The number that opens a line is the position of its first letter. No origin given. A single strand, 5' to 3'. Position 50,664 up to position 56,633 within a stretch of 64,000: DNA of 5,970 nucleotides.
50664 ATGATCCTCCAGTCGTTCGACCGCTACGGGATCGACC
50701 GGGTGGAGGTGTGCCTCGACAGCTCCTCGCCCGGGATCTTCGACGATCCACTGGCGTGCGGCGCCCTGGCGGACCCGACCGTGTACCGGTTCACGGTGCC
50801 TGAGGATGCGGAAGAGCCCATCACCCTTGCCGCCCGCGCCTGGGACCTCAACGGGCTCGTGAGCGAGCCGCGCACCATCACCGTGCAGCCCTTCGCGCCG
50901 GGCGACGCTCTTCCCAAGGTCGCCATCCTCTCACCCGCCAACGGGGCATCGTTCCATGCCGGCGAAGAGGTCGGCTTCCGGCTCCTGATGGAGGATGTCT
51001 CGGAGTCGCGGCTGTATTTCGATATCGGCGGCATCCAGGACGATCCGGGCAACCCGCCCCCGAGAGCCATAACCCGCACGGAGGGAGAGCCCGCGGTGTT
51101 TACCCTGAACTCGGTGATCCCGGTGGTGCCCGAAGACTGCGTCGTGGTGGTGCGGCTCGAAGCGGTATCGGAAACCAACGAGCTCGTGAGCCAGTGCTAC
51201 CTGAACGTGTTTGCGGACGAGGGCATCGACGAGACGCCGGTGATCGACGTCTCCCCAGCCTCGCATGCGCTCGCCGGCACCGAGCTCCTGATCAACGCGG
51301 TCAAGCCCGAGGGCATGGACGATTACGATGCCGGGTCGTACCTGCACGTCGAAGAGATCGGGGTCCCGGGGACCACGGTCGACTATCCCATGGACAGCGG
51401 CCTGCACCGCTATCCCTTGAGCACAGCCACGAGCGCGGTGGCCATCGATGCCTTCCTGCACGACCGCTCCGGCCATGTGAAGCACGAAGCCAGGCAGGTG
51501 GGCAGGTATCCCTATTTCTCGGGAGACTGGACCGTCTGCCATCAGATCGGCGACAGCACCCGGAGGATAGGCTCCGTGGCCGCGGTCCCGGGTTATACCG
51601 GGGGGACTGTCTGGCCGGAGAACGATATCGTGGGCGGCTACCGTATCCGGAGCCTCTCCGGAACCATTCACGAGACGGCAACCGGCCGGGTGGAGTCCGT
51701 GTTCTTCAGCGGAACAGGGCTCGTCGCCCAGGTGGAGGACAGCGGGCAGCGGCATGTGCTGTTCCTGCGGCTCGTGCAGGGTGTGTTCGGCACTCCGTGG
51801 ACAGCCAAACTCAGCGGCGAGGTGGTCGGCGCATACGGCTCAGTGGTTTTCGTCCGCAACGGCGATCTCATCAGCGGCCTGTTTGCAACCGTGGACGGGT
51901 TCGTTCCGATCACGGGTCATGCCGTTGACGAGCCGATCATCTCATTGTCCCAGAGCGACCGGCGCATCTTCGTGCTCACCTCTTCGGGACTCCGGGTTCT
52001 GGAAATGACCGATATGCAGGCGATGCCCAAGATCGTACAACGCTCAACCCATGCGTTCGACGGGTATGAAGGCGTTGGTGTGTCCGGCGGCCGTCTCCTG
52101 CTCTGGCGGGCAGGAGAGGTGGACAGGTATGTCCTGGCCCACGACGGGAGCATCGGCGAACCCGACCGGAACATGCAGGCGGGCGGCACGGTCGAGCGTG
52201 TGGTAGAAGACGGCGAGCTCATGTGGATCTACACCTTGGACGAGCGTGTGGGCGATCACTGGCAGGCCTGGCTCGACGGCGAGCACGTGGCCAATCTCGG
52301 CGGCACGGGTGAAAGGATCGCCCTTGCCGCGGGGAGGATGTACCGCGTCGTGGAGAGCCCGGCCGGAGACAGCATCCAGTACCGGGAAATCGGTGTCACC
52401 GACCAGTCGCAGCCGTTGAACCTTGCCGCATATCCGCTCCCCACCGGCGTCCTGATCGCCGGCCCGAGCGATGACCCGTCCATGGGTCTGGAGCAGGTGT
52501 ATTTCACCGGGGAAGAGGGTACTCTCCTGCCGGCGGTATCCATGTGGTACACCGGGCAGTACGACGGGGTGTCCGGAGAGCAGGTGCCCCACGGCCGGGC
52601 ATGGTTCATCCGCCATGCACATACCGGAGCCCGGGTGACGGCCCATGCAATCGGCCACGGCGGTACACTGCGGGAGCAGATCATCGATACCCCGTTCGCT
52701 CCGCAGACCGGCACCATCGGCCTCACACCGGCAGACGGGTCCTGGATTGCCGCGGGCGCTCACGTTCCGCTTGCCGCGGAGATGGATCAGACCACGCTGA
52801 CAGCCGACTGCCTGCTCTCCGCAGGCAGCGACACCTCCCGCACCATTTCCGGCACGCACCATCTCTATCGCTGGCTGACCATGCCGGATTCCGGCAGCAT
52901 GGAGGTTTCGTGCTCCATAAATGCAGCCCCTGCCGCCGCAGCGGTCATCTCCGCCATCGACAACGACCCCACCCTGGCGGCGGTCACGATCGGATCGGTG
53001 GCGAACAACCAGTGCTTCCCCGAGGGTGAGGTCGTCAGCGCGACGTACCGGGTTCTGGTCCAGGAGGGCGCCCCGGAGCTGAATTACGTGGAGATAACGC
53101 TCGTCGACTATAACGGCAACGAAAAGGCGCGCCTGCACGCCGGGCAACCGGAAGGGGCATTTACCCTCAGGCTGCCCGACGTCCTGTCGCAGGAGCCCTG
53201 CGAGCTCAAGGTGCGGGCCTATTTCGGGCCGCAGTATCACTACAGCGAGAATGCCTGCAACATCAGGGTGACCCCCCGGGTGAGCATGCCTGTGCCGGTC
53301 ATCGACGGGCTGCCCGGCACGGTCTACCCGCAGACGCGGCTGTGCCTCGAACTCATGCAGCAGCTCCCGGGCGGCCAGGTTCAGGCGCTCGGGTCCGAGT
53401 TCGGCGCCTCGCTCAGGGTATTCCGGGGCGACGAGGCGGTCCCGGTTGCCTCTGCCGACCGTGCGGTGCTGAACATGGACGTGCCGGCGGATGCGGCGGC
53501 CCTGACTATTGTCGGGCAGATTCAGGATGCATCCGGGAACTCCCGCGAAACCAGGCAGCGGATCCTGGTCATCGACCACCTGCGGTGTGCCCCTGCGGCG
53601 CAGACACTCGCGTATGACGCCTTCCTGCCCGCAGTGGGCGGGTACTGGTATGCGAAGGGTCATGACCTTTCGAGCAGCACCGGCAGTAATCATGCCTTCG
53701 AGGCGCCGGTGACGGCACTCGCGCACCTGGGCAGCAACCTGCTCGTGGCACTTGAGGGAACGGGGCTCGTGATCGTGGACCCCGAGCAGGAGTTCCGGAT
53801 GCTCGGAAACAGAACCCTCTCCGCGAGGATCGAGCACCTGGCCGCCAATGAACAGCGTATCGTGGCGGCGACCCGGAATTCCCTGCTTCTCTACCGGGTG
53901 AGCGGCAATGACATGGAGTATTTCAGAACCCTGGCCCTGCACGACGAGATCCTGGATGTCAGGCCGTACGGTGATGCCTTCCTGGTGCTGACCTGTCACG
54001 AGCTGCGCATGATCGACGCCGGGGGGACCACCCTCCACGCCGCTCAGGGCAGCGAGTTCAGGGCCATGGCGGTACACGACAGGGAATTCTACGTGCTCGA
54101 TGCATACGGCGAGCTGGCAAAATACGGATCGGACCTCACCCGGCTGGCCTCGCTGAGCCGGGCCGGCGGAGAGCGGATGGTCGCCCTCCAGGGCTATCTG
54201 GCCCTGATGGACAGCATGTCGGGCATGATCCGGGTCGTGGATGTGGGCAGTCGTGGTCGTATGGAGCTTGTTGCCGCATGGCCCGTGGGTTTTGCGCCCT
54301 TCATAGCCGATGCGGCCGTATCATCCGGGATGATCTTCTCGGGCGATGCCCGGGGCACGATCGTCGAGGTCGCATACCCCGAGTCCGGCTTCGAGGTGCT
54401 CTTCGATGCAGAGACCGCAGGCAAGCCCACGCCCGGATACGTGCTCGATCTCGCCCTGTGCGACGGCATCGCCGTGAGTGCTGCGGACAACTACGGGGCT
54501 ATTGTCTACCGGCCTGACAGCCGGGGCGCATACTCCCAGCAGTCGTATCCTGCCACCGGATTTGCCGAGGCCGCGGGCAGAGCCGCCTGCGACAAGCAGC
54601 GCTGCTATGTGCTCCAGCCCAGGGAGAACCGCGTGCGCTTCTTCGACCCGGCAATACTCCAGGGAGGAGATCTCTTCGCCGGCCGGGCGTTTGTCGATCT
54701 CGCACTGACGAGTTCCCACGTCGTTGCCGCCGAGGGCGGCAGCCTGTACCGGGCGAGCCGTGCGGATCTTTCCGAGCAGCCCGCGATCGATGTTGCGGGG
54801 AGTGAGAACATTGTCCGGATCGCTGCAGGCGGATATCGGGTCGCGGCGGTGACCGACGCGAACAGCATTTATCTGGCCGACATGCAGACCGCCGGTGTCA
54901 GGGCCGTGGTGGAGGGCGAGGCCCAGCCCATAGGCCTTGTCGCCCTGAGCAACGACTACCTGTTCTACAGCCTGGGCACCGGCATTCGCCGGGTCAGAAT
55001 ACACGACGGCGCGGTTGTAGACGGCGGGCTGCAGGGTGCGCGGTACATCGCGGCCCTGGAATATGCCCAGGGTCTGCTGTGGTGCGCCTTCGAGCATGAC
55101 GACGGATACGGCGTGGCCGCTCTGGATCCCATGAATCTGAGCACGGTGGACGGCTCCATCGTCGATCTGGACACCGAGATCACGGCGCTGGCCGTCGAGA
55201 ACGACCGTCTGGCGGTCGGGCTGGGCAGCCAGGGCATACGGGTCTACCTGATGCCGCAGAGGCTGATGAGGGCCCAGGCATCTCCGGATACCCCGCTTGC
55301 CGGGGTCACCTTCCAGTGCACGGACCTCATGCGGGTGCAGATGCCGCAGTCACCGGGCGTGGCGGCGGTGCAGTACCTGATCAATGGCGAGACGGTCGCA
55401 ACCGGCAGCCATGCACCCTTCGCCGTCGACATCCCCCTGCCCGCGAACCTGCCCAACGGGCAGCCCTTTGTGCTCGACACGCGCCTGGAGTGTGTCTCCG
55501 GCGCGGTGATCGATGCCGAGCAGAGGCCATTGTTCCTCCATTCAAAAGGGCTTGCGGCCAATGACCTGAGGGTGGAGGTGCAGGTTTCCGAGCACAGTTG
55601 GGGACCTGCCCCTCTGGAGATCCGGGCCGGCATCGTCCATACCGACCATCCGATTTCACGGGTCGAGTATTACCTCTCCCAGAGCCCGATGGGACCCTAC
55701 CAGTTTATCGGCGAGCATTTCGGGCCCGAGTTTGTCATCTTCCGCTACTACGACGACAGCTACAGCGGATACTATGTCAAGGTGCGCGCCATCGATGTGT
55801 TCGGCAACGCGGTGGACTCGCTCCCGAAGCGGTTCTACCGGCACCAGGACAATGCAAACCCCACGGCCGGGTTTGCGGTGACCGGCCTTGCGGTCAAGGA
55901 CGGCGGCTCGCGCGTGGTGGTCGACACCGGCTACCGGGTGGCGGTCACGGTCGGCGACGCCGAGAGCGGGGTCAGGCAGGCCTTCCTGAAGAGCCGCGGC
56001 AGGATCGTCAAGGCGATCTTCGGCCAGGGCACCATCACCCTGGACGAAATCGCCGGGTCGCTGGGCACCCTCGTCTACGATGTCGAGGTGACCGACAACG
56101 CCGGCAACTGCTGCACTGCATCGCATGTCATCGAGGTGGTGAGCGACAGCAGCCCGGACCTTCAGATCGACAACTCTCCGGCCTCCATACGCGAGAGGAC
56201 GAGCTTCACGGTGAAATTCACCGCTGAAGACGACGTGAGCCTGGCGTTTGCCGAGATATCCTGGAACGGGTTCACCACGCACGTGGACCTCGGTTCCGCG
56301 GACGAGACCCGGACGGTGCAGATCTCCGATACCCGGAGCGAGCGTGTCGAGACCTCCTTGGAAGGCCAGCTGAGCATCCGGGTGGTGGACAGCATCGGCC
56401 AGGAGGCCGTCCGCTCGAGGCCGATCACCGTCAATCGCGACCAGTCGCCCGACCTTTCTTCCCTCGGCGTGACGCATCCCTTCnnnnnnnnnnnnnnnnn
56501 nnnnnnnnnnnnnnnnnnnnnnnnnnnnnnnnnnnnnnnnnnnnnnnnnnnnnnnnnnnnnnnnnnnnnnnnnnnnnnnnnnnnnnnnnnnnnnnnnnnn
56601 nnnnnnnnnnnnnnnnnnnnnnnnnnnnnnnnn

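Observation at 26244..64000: Single giant ORF (>37.7 kb, >12,585 codons in view) missing from the ORF track; open to the window edge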

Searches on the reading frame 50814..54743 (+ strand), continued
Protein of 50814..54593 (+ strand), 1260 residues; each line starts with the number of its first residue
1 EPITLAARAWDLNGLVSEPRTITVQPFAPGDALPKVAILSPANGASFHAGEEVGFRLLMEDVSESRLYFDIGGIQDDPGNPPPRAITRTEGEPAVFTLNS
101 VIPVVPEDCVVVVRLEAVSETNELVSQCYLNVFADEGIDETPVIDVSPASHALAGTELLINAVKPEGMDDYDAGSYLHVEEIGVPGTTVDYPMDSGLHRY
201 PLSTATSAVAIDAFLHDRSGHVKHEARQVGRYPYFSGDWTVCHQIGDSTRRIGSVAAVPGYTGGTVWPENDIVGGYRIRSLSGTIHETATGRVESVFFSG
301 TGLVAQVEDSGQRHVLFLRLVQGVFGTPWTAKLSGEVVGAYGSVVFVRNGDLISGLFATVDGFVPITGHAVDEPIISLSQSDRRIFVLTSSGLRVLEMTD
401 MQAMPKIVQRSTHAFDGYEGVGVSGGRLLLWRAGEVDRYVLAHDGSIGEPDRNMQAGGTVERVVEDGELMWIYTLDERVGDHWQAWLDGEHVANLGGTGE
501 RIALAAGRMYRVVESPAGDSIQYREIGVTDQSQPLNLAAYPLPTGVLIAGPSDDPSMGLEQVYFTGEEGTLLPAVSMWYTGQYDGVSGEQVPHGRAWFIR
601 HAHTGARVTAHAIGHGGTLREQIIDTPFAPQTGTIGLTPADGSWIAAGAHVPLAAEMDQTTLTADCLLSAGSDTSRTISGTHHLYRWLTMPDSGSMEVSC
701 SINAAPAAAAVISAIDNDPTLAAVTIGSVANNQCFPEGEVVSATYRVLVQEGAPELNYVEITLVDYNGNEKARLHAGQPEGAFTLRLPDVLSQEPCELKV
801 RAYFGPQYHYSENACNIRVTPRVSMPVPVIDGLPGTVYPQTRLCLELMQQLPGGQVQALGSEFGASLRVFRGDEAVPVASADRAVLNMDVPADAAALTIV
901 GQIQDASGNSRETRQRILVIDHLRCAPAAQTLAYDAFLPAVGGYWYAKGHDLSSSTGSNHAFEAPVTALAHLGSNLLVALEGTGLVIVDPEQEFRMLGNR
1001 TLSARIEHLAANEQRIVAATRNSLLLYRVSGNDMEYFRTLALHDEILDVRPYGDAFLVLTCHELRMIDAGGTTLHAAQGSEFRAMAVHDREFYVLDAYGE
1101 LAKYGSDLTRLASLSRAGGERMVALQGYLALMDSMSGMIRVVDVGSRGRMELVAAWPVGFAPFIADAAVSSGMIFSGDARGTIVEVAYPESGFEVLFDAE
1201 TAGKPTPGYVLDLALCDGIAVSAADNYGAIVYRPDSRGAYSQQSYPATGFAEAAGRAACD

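Call 60: search_protein_families(library=ncbifam, proteins=[L038:23522-29032:+, L038:21854-22669:+, L038:22684-23535:+, L042:23144-28651:+], max_evalue=0.01)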
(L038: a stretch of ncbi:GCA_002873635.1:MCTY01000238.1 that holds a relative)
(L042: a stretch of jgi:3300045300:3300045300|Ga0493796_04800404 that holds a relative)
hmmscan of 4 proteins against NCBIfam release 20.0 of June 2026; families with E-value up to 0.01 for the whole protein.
L038:23522-29032:+ (1836 aa): 3 families
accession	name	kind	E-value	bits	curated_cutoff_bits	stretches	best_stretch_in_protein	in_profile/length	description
NF047638.1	throspo3_MtsC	equivalog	1.5e-18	66.9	350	1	530-679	88-246/428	cell-cell cohesion MYXO-CTERM protein MtsC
NF033510.3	Ca_tandemer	repeat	7.5e-05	23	50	1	1245-1334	3-95/96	Ca2+-stabilized repeat-containing adhesin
NF047446.1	barrel_OmpL47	domain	0.00033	21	40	0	1041-1061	43-63/68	OmpL47-type beta-barrel domain-containing protein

L038:21854-22669:+ (271 aa): 11 families
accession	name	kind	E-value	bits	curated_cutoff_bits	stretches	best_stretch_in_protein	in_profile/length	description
NF000809.0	PRK00059.1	equivalog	2.4e-24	86.3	303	1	74-257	135-312/336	peptidylprolyl isomerase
NF008054.0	PRK10788.1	equivalog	1.4e-15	57.1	493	1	109-253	248-379/626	peptidylprolyl isomerase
NF008038.0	PRK10770.1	equivalog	1.9e-15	56.6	394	1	125-237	279-388/431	peptidylprolyl isomerase SurA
NF002846.0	PRK03095.1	equivalog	6.4e-14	52.1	361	1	122-260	125-249/287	peptidylprolyl isomerase PrsA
TIGR02933.1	nifM_nitrog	equivalog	2.5e-13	50.5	168.2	1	92-232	82-220/256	nitrogen fixation protein NifM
NF002824.0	PRK02998.1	subfamily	3.3e-12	46.4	360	1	77-252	90-241/283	peptidylprolyl isomerase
NF002827.0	PRK03002.1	equivalog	1.7e-11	43.7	343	1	114-253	119-244/285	peptidylprolyl isomerase PrsA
NF003356.0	PRK04405.1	subfamily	1e-09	37.9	339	1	1-258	5-261/299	peptidylprolyl isomerase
NF011969.0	PRK15441.1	equivalog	3.2e-05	24.3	127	1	156-227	18-87/93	peptidylprolyl isomerase PpiC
NF047592.1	LA_1883_fam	equivalog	0.0093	15.1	400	1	6-112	7-119/499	LIC12015 family putative lipoprotein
NF033216.1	lipo_YgdI_YgdR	subfamily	0.0099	15.8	42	0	6-37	5-35/71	YgdI/YgdR family lipoprotein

L038:22684-23535:+ (283 aa): 1 family
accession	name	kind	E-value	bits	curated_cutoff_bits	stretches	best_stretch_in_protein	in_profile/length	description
TIGR02925.1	cis_trans_EpsD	equivalog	4.1e-08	33.1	108.9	1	6-154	6-149/232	EpsD family peptidyl-prolyl cis-trans isomerase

L042:23144-28651:+ (1835 aa): 5 families
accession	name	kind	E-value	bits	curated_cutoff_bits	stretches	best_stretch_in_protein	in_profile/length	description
NF042425.1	Amuc_1099_fam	equivalog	2.8e-13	50.2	50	2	290-327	121-158/321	Amuc_1099 family pilus-like system protein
NF041762.1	diheme_GEGP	equivalog_domain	1.1e-11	44.5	300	2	621-697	94-171/359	GEGP motif-containing diheme protein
NF053691.1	BamM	equivalog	1.8e-08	33.8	315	1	928-964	259-296/376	BamM family beta-barrel-assembly machinery protein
TIGR03900.1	prc_long_Delta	hypoth_equivalog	5.8e-08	31.2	660.95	1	977-1066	872-972/973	MXAN_5808 family serine peptidase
NF047446.1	barrel_OmpL47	domain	0.00085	19.7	40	0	393-412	43-62/68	OmpL47-type beta-barrel domain-containing protein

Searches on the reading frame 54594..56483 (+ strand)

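Call 11: search_protein_families(library=pfam, proteins=[window:54594-56483:+], max_evalue=0.01)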
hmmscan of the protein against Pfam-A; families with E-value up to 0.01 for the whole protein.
window:54594-56483:+ (630 aa): 1 family
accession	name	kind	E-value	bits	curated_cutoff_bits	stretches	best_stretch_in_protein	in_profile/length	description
PF17957.7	Big_7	-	4.1e-05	24.6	24.1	0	252-290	28-65/70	Bacterial Ig domain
